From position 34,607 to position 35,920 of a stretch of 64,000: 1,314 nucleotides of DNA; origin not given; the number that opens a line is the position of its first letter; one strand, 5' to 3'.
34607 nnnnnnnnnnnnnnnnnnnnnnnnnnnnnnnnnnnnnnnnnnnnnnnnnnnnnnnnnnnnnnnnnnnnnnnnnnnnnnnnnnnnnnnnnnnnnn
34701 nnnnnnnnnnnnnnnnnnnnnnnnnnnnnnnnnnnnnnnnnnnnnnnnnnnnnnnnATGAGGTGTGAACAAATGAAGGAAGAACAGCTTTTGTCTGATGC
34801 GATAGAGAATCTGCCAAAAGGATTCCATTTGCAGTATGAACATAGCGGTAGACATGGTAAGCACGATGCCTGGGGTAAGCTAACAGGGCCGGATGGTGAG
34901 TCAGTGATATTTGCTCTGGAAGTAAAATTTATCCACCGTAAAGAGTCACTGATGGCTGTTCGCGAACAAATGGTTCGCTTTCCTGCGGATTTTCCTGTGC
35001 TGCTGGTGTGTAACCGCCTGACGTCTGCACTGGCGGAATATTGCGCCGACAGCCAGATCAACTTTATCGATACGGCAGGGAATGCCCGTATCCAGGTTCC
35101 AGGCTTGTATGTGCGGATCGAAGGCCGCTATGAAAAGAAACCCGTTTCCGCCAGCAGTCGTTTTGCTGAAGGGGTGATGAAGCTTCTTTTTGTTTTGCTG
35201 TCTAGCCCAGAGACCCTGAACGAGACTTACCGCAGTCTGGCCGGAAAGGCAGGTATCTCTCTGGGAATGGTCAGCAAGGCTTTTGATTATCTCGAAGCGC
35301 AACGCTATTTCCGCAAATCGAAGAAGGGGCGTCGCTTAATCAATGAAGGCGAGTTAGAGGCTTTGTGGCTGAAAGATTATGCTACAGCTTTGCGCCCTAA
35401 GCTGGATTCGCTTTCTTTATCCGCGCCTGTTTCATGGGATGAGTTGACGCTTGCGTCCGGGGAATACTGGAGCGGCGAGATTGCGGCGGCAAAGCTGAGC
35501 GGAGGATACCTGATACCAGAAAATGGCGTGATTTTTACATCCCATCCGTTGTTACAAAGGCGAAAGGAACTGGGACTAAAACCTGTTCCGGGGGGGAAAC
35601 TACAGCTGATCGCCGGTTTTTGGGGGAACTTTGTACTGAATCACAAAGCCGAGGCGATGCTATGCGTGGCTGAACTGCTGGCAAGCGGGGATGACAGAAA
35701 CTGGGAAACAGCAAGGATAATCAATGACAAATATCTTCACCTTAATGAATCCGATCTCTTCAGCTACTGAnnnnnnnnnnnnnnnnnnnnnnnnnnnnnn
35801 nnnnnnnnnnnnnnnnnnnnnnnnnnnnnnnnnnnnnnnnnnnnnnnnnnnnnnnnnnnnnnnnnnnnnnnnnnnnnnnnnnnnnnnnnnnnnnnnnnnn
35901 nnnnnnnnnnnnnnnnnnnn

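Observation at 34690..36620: Compact overlapping two-gene module (PD-(D/E)xK-like/wHTH protein + nucleotidyltransferase) bracketed by 40-bp repeats with a 17-bp palindrome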

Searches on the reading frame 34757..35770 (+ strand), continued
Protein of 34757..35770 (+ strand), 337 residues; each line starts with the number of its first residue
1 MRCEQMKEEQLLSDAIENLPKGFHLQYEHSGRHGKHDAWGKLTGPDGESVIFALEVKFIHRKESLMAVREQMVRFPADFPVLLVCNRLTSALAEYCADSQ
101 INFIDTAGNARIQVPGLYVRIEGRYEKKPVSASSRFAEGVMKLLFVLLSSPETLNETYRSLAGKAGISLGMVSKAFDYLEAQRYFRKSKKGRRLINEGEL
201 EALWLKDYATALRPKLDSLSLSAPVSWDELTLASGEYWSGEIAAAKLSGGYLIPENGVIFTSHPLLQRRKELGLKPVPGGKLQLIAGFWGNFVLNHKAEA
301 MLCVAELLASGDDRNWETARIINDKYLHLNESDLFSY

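Call 49: fold_search(model_id=the predicted structure, library=pdb)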
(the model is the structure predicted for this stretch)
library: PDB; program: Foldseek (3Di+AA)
matches with E <= 10: 1389; with E <= 0.001: 0
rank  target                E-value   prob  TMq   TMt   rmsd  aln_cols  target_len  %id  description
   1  7ut1_B                2.4e-02  0.80  0.12  0.15   7.6        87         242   10  Higher-order assembly of multiple MMTV strand transfer complex intasomes (released 2022-08-24)
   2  7oyk_DDD              3.1e-02  0.99  0.16  0.45   4.3        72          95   26  DNA-binding domain of CggR in complex with the DNA operator (released 2021-11-10)
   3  5zyr_A                5.2e-02  0.99  0.19  0.21   4.5        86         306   15  Crystal structure of the reductase (C1) component of p-hydroxyphenylacetate 3-hydroxylase (HPAH) from Acinetobacter ba (released 2019-06-05)
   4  7ut1_h                5.2e-02  0.54  0.12  0.16   9.8        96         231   10  Higher-order assembly of multiple MMTV strand transfer complex intasomes (released 2022-08-24)
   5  1tqi                  5.8e-02  0.96  0.18  0.21   9.8       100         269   13  Crystal Structure of A. Fulgidus Rio2 Serine Protein Kinase (released 2004-09-28)
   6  5ejk_G                5.8e-02  0.12  0.12  0.15  22.9       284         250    9  Crystal structure of the Rous sarcoma virus intasome (released 2016-02-17)
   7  8bii_H                6.6e-02  0.95  0.16  0.16   5.0        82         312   16  O-Methyltransferase Plu4895 (mutant H229N) in complex with SAH (released 2023-03-08)
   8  2wte_A                6.6e-02  0.77  0.21  0.30  11.3       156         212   16  The structure of the CRISPR-associated protein, Csa3, from Sulfolobus solfataricus at 1.8 angstrom resolution. (released 2010-09-22)
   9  2fxa_D                7.0e-02  0.99  0.17  0.34   3.4        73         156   20  Structure of the Protease Production Regulatory Protein hpr from Bacillus subtilis. (released 2006-03-14)
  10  4ev0_A                7.4e-02  1.00  0.19  0.29   2.6        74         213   19  Crystal Structure of Thermus thermophilus Catabolite Activator Protein (released 2012-06-20)
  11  2g7u_C                7.4e-02  0.89  0.15  0.20  14.7       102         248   18  2.3 A structure of putative catechol degradative operon regulator from Rhodococcus sp. RHA1 (released 2006-04-04)
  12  2g7u_A                7.8e-02  0.77  0.16  0.21  12.1       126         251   20  2.3 A structure of putative catechol degradative operon regulator from Rhodococcus sp. RHA1 (released 2006-04-04)
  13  1zar                  8.3e-02  0.93  0.18  0.21   9.9        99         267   13  Crystal Structure of A.fulgidus Rio2 Kinase Complexed With ADP and Manganese Ions (released 2005-06-21)
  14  4x6g_B                8.3e-02  0.92  0.17  0.18   4.1        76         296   22  Full-length OxyR C199D from pseudomonas aeruginosa (released 2015-04-29)
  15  7oyk_AAA              8.8e-02  0.96  0.16  0.44   4.4        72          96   26  DNA-binding domain of CggR in complex with the DNA operator (released 2021-11-10)
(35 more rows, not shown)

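Call 51: search_protein_representatives(alignment_id=A1)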
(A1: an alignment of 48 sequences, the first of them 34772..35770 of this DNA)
Query: 48 sequences, 331 profile positions. Proteins with E-value up to 0.001 (for the whole library): 5890; up to 1e-10: 3603; up to 1e-30: 1860. The best 150 are listed.
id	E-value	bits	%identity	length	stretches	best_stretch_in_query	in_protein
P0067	7.7e-120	416.1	-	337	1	2-330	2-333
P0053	1.8e-115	401.7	-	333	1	4-330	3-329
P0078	1.8e-113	395.2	-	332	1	4-329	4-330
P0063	3.1e-113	394.4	-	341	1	8-330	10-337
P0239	9.4e-102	356.6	-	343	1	27-329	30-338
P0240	8.7e-99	346.9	-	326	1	4-328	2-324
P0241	2.3e-97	342.2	-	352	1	2-326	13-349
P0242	2.6e-97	342.0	-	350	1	3-326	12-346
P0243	5.0e-97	341.1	-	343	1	3-325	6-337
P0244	3.9e-96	338.2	-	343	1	3-325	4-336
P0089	4.3e-96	338.1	-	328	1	3-324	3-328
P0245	9.3e-96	336.9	-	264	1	73-327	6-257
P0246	1.0e-94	333.6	-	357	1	3-325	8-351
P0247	2.7e-94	332.1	-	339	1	3-327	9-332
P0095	2.9e-94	332.0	-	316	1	33-328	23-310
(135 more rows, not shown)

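Call 77: search_protein_families(proteins=[window:34772-35770:+], library=phrogs, max_evalue=0.01)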
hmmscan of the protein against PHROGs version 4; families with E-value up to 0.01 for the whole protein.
window:34772-35770:+ (332 aa): 0 families

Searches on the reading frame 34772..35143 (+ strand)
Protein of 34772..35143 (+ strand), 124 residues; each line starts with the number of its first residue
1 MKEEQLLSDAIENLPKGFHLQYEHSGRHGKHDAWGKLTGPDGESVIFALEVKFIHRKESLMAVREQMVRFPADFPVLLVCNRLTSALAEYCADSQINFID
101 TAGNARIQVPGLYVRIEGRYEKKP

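Call 53: predict_structure(alignment_id=A4)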
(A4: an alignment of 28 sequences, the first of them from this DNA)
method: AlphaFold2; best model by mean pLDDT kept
length: 124 residues; sequences in the alignment: 28
mean_pLDDT: 89.3   pTM: 0.84
mean pLDDT of the five models: 89.3, 89.1, 88.7, 88.4, 87.8
residues with pLDDT >= 90: 89; 70-90: 26; 50-70: 6; < 50: 3
segments of 3 or more residues with pLDDT < 50: 122-124
pLDDT, mean of each block of 10 residues (from residue 1): 87 93 78 91 94 95 90 90 95 96 94 85 48
secondary structure, 60 per line:
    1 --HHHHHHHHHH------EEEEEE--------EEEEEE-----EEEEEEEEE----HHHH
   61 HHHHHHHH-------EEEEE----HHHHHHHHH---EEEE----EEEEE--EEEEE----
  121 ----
elements in order: H3-12 E19-24 E33-38 E44-52 H57-68 E76-80 H85-93 E97-100 E105-109 E112-116

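Call 87: profile_search(alignment_id=A4)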
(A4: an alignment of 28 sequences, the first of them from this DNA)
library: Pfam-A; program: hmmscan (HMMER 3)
A. the first sequence (124 residues): domains with independent E <= 10: 0; with E <= 0.001: 0
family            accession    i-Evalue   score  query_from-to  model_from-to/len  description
(no Pfam family matches the first sequence, even at E <= 10)
B. every sequence of the alignment scanned on its own (28 sequences): families by number of members that match
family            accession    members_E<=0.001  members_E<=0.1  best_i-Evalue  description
DUF4658           PF15555.11                 0               1        2.5e-02  Domain of unknown function (DUF4658)
LptD              PF04453.20                 0               1        3.4e-02  LPS transport system D
HEPN_RiboL-PSP    PF18735.6                  0               1        4.7e-02  RiboL-PSP-HEPN
Las1              PF04031.18                 0               1        7.1e-02  Las1-like
NMD_SH3           PF21193.3                  0               1        9.1e-02  NMD3 SH3 domain
